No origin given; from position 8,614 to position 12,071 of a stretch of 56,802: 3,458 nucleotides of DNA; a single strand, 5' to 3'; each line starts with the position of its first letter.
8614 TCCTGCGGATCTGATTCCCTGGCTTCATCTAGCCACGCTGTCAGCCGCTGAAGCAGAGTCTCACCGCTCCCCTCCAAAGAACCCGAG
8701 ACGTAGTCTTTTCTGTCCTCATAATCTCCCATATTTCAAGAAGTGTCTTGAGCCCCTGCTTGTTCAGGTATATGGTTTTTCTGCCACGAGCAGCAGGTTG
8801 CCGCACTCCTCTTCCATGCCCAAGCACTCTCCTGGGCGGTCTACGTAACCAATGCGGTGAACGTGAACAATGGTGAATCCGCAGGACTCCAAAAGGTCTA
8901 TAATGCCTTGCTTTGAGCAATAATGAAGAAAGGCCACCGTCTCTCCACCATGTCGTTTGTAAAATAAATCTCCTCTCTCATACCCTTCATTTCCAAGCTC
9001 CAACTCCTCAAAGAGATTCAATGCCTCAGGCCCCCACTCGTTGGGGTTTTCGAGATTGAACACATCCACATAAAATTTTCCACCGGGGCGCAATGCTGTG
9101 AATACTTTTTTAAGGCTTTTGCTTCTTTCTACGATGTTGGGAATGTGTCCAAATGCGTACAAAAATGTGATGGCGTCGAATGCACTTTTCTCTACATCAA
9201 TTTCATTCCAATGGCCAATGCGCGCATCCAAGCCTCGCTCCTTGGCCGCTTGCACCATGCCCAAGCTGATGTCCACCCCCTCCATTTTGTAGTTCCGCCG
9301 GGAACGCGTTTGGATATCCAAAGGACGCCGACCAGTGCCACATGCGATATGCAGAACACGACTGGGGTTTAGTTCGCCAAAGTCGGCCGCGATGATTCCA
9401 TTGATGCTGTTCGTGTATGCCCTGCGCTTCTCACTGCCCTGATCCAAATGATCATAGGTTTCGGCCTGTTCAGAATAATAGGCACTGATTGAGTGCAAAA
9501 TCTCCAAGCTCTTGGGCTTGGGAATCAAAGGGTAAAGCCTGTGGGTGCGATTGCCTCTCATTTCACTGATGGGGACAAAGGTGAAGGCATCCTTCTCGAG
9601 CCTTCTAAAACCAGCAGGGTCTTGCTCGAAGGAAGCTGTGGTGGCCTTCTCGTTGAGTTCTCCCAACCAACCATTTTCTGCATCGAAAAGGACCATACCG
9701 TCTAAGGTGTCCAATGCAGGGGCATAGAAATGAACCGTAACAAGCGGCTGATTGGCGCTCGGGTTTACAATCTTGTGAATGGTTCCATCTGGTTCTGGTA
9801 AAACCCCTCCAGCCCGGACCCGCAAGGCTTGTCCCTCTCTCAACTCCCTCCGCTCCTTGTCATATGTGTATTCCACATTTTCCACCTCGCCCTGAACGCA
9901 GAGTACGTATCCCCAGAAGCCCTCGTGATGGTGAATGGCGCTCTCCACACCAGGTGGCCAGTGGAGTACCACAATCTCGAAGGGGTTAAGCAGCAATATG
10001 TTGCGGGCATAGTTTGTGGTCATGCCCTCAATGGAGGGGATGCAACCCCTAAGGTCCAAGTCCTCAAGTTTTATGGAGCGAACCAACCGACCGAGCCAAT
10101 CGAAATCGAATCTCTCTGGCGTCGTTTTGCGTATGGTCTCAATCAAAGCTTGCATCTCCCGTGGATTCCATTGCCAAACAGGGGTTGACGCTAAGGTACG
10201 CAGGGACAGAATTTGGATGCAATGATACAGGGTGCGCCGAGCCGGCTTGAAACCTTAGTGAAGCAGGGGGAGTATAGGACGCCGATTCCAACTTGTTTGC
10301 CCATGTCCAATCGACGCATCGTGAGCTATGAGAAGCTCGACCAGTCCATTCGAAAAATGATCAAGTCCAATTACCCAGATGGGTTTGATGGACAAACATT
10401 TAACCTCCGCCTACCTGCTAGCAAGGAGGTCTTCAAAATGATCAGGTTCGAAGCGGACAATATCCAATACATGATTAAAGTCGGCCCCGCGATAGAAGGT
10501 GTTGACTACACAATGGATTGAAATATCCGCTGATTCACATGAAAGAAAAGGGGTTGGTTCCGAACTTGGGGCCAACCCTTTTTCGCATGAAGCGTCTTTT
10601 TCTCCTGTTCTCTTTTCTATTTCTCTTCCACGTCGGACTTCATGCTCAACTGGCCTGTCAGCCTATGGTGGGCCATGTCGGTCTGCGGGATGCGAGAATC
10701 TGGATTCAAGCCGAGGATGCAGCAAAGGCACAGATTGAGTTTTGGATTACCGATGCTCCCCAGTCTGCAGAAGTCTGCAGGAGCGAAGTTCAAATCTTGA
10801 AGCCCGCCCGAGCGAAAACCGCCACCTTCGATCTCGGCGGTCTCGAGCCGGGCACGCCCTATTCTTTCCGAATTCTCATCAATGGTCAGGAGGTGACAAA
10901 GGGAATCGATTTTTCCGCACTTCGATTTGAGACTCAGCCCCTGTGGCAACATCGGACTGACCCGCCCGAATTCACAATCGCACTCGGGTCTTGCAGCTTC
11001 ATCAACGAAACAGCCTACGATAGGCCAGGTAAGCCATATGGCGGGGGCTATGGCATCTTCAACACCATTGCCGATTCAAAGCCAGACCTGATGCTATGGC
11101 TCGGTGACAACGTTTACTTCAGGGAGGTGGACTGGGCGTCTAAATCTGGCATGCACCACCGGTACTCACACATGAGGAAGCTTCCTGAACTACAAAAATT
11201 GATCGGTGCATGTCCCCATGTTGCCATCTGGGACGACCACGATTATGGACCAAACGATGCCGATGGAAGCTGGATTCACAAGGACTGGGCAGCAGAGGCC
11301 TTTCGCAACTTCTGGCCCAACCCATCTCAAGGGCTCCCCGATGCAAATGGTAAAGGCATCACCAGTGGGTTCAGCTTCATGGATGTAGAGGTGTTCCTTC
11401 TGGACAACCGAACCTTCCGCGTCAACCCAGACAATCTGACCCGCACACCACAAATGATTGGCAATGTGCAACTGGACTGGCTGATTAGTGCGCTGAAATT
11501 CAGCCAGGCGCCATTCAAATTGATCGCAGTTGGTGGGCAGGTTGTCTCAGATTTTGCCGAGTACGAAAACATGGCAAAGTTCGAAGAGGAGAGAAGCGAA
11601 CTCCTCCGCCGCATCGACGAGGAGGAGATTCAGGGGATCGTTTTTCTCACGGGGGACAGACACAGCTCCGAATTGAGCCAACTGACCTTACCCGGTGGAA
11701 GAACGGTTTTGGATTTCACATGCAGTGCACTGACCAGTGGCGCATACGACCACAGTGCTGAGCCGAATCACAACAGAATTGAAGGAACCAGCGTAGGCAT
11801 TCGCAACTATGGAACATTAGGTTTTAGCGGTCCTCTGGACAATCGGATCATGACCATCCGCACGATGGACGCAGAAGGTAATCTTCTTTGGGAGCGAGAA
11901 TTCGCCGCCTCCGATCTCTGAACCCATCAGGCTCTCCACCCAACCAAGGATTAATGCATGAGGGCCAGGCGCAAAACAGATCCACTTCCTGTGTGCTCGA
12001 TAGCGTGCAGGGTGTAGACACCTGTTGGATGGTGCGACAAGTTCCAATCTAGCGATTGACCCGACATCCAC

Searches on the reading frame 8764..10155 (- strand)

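Call 37: search_protein_families(library=pfam, proteins=[window:8764-10155:-], max_evalue=0.01)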
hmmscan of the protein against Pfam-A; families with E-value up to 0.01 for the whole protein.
window:8764-10155:- (463 aa): 8 families
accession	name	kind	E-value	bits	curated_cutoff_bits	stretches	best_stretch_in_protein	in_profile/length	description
PF13649.12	Methyltransf_25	-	1.9e-11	44.9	27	1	267-359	1-97/97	Methyltransferase domain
PF13489.12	Methyltransf_23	-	4.9e-11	43.1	27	1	262-432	21-164/164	Methyltransferase domain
PF05995.18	CDO_I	-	8.7e-11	42.1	23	1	58-151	69-164/170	Cysteine dioxygenase type I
PF01209.24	Ubie_methyltran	-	6.5e-10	39.2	20.1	1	259-363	43-151/233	ubiE/COQ5 methyltransferase family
PF08241.18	Methyltransf_11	-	1e-09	39.4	21.2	1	268-363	1-95/95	Methyltransferase domain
PF13847.12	Methyltransf_31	-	3.5e-09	37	27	1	266-369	6-115/145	Methyltransferase domain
PF08242.18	Methyltransf_12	-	2.2e-08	35.1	30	1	268-361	1-98/98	Methyltransferase domain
PF07883.17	Cupin_2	-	0.0003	20.9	27.2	1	63-140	2-66/70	Cupin domain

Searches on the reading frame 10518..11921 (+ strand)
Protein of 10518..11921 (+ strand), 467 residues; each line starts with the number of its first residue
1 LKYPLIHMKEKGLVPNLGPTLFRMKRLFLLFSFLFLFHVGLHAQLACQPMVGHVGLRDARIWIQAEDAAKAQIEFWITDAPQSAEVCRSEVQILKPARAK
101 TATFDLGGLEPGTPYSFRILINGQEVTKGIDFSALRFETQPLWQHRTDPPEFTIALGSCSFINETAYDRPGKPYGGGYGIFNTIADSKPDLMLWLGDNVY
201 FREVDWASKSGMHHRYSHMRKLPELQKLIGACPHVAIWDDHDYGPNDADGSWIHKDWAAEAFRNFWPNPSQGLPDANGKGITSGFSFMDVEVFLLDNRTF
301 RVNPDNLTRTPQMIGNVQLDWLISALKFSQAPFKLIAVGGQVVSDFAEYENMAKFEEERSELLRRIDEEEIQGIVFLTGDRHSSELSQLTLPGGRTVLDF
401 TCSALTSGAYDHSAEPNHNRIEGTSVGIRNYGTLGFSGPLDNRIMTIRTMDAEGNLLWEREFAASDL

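Call 37: search_protein_families(library=pfam, proteins=[window:10518-11921:+], max_evalue=0.01)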
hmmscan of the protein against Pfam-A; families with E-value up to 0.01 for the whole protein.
window:10518-11921:+ (467 aa): 3 families
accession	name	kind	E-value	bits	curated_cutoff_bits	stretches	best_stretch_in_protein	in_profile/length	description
PF09423.15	PhoD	-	5e-24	85.5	27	1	175-415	11-301/343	PhoD-like phosphatase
PF25077.1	DUF7800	-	2.3e-07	31.3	27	1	43-128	2-78/89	Domain of unknown function (DUF7800)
PF16655.11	PhoD_N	-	0.0035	18.3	30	1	59-125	13-82/90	PhoD-like phosphatase, N-terminal domain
